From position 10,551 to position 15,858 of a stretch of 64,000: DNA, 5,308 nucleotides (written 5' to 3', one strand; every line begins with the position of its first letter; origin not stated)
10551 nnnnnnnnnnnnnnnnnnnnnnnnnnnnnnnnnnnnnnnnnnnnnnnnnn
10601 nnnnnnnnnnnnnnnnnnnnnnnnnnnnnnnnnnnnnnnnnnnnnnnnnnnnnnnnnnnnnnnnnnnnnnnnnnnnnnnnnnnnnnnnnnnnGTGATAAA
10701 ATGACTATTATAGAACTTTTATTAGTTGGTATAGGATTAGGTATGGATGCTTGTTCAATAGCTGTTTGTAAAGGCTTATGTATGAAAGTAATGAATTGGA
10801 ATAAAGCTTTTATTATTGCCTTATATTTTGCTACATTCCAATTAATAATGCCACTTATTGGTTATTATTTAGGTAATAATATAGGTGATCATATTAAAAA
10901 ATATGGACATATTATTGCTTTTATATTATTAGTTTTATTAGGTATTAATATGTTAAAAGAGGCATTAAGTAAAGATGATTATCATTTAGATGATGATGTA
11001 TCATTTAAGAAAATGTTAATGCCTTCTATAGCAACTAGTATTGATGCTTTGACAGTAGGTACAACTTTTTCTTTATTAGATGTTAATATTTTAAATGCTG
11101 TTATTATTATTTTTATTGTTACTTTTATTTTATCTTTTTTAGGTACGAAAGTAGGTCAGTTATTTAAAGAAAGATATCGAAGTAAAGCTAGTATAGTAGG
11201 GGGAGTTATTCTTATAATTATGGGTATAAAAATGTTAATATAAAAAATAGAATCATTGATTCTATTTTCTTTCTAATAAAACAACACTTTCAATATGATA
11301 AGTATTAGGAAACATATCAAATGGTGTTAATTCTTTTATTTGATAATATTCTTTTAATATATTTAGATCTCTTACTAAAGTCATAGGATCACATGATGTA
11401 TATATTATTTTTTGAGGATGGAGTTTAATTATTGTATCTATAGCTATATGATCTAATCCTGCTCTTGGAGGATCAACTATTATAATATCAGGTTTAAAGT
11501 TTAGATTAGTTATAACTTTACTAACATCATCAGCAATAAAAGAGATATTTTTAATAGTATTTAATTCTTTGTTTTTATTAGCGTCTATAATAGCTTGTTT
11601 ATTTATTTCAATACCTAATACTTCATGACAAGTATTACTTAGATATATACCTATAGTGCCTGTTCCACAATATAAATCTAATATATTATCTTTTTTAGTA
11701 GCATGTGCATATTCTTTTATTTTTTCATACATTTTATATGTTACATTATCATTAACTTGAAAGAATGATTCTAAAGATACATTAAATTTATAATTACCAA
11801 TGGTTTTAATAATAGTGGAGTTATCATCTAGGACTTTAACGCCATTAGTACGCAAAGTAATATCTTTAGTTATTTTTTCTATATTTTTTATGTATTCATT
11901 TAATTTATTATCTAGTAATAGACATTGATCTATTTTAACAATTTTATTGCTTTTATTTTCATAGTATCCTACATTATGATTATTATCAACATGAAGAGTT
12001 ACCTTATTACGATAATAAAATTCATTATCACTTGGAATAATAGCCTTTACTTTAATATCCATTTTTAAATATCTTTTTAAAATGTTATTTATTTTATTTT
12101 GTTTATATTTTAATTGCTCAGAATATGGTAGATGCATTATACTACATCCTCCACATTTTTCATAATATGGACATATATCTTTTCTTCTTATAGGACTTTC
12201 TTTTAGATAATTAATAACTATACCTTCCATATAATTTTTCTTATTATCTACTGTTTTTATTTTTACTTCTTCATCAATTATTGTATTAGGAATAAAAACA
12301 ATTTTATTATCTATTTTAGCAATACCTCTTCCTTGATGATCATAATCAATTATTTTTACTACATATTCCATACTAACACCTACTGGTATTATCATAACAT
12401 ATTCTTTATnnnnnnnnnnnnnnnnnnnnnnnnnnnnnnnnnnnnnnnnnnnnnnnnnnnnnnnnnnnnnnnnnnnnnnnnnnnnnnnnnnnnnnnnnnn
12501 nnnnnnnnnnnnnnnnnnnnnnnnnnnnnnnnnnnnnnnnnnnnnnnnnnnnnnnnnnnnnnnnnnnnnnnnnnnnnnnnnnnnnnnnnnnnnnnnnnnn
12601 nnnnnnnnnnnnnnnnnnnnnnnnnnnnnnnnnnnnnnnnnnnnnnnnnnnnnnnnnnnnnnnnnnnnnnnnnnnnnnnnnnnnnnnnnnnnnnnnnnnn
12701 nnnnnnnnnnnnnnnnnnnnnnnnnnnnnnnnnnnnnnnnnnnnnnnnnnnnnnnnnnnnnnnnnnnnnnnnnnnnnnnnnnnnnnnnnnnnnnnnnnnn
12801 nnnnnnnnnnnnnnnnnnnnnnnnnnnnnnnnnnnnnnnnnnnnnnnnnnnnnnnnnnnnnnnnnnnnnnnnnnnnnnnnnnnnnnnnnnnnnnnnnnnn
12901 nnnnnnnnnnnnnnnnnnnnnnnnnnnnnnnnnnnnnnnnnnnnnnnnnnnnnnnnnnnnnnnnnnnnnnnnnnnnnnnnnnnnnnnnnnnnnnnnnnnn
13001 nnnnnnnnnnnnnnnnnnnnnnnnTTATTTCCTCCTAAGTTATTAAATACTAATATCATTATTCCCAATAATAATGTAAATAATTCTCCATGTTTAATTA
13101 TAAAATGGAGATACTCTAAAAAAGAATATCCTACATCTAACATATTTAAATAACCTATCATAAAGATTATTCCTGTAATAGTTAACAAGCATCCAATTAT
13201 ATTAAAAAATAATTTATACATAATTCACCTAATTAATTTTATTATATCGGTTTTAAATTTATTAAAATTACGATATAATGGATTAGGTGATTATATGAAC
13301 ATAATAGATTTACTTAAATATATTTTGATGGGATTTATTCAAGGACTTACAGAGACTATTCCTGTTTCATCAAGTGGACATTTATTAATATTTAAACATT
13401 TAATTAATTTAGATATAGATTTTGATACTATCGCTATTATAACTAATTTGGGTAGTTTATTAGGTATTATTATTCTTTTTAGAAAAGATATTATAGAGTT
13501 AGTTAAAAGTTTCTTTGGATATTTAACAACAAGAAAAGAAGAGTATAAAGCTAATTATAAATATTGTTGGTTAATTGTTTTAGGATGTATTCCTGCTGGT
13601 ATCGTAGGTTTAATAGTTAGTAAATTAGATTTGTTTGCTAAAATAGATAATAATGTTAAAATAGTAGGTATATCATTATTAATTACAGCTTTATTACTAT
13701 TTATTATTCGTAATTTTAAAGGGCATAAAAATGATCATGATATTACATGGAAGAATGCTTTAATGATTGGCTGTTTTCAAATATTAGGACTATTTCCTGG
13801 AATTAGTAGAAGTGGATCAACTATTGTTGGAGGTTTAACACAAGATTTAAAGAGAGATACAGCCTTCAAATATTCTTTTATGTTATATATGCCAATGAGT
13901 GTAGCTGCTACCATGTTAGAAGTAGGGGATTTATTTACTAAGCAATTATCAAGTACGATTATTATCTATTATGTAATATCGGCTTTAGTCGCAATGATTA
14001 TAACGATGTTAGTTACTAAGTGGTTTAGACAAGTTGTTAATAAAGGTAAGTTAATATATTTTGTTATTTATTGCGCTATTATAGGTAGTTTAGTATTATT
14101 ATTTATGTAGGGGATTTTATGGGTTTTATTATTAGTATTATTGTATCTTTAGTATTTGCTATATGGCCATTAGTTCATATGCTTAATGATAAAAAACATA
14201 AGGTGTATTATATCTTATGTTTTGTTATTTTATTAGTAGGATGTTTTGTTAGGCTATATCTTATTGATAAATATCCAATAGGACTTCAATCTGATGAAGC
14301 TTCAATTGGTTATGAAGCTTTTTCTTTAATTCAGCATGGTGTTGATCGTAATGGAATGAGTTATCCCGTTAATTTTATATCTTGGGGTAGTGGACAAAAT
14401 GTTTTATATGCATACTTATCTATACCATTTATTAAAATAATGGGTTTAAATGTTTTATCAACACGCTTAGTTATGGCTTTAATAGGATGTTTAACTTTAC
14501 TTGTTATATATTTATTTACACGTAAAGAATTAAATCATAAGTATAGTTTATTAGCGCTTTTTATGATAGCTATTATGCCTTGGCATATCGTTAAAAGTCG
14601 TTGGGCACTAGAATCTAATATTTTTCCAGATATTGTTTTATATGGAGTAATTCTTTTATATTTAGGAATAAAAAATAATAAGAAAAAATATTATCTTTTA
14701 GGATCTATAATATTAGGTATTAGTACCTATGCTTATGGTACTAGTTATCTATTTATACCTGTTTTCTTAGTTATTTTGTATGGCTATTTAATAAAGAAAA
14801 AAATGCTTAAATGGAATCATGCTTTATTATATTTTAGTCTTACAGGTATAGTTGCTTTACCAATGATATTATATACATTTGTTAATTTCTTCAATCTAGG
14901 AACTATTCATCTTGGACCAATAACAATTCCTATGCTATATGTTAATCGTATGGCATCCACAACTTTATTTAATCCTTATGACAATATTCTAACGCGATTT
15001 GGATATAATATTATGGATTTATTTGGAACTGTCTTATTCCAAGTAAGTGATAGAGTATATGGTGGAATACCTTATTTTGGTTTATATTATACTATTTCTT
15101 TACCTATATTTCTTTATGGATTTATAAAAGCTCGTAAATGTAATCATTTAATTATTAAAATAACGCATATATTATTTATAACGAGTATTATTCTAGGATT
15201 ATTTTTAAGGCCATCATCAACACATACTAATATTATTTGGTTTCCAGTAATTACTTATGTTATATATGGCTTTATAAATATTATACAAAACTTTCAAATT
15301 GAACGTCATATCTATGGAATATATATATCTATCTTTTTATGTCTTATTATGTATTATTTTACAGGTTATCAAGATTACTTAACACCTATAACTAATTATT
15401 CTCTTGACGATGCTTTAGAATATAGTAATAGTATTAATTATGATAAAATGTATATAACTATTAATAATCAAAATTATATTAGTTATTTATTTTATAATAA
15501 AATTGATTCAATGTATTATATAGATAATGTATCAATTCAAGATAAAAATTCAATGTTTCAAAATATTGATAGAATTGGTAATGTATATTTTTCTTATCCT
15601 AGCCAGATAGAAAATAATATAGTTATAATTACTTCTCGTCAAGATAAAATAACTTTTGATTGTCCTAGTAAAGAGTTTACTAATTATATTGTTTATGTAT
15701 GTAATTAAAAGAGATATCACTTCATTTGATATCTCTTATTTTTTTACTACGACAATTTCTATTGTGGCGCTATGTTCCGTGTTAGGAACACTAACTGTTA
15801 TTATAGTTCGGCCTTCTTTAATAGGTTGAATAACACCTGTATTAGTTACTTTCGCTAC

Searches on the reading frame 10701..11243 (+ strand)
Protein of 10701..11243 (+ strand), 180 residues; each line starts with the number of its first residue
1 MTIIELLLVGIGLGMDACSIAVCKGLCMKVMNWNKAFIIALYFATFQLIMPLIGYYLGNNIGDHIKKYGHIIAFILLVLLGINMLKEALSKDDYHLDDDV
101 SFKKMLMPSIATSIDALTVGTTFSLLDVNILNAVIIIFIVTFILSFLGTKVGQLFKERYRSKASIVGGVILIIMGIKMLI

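Call 73: search_protein_families(library=pfam, proteins=[window:10701-11243:+], max_evalue=0.0001)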
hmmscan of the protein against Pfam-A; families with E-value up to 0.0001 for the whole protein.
window:10701-11243:+ (180 aa): 1 family
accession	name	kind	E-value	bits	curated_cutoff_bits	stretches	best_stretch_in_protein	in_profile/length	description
PF02659.21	Mntp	-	4.3e-46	156.9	24.4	1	31-179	2-152/152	Putative manganese efflux pump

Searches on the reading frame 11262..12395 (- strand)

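Call 32: search_protein_families(library=pfam, proteins=[window:11262-12395:-], max_evalue=0.0001)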
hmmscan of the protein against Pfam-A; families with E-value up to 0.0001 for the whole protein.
window:11262-12395:- (377 aa): 8 families
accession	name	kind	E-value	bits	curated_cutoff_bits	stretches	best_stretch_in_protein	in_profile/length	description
PF05958.17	tRNA_U5-meth_tr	-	1.8e-34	119.7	23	1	203-377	171-357/357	tRNA (Uracil-5-)-methyltransferase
PF13847.12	Methyltransf_31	-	3.7e-10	40.1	27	1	233-308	2-81/145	Methyltransferase domain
PF05175.20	MTS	-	8.6e-10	38.9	23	1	233-310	30-107/170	Methyltransferase small domain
PF03602.21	Cons_hypoth95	-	2.4e-08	34.3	24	1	216-336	26-153/182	Conserved hypothetical protein 95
PF09445.16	Methyltransf_15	-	1.7e-07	31.4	22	1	237-317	3-87/165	RNA cap guanine-N2 methyltransferase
PF01938.26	TRAM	-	3.6e-07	30.4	21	1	11-60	8-60/61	TRAM domain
PF13649.12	Methyltransf_25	-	2.1e-06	28.7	27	1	238-294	1-58/97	Methyltransferase domain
PF03848.20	TehB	-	6.4e-05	22.9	20.4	1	206-297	3-93/193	Tellurite resistance protein TehB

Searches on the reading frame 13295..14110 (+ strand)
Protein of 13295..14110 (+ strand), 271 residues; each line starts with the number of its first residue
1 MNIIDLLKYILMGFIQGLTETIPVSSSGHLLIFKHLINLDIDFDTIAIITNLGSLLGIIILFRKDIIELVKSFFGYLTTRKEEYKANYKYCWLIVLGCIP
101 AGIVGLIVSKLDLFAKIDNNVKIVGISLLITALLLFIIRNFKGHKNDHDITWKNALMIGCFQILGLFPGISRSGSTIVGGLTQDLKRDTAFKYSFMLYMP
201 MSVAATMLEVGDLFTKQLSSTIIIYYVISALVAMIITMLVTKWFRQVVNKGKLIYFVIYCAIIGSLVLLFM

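Call 32: search_protein_families(library=pfam, proteins=[window:13295-14110:+], max_evalue=0.0001)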
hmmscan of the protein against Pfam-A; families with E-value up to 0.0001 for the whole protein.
window:13295-14110:+ (271 aa): 2 families
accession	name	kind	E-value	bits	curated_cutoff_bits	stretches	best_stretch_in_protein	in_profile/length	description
PF02673.24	BacA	-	3.2e-71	240.5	33.4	1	10-265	2-256/257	Bacitracin resistance protein BacA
PF01925.25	TauE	-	3.2e-07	30.7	32.6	1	68-263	44-232/237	Sulfite exporter TauE/SafE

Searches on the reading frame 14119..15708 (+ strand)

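Call 32: search_protein_families(library=pfam, proteins=[window:14119-15708:+], max_evalue=0.0001)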
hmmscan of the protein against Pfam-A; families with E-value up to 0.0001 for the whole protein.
window:14119-15708:+ (529 aa): 1 family
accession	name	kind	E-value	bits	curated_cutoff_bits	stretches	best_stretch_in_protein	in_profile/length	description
PF13231.12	PMT_2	-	1.4e-07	32.3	26.1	1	96-251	5-159/160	Dolichyl-phosphate-mannose-protein mannosyltransferase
